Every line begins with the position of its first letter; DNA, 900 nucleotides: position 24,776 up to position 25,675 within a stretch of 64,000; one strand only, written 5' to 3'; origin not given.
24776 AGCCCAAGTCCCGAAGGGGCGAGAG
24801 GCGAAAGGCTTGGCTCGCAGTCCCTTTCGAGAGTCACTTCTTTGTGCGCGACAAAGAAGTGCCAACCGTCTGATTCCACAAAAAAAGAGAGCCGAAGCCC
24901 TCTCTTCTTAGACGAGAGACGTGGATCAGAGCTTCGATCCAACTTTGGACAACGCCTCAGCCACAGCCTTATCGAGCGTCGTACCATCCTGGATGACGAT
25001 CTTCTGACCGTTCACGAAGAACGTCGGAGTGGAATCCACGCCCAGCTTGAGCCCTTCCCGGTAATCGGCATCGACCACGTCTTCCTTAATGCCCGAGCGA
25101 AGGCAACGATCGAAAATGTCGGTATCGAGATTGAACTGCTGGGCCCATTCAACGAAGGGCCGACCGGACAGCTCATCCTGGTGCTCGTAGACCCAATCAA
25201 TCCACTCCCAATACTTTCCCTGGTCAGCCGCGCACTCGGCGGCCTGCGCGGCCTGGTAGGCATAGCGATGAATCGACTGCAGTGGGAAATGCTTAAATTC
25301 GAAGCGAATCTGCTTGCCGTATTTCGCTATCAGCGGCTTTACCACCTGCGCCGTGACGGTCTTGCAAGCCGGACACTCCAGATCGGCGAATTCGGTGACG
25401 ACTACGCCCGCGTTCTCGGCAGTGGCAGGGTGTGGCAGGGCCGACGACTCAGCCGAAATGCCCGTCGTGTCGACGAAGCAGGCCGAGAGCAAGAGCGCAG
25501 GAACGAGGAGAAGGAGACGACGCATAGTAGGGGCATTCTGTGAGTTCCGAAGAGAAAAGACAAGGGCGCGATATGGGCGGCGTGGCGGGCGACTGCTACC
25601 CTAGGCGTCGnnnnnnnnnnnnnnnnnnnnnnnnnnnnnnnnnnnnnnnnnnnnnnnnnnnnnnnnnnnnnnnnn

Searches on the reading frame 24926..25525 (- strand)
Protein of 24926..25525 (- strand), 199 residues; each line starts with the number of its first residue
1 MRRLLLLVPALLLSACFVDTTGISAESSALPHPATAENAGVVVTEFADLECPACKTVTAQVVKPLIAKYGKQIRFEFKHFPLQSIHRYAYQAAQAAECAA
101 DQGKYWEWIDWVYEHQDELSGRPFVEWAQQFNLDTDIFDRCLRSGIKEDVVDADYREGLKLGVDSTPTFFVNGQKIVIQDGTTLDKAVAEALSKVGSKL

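Call 22: search_protein_families(library=pfam, proteins=[window:24926-25525:-], max_evalue=0.001)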
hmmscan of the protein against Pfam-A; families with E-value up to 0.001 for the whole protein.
window:24926-25525:- (199 aa): 4 families
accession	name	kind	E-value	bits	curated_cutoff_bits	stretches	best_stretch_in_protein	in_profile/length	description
PF13462.12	Thioredoxin_4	-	4.8e-25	89.1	23.2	1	37-181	11-156/165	Thioredoxin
PF01323.26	DSBA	-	2.4e-10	41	25.6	1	91-178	90-177/191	DSBA-like thioredoxin domain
PF13098.12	Thioredoxin_2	-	6.5e-05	23.7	27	1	37-175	3-85/104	Thioredoxin-like domain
PF13743.12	Thioredoxin_5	-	0.00037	20.7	27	0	122-172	114-164/186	Thioredoxin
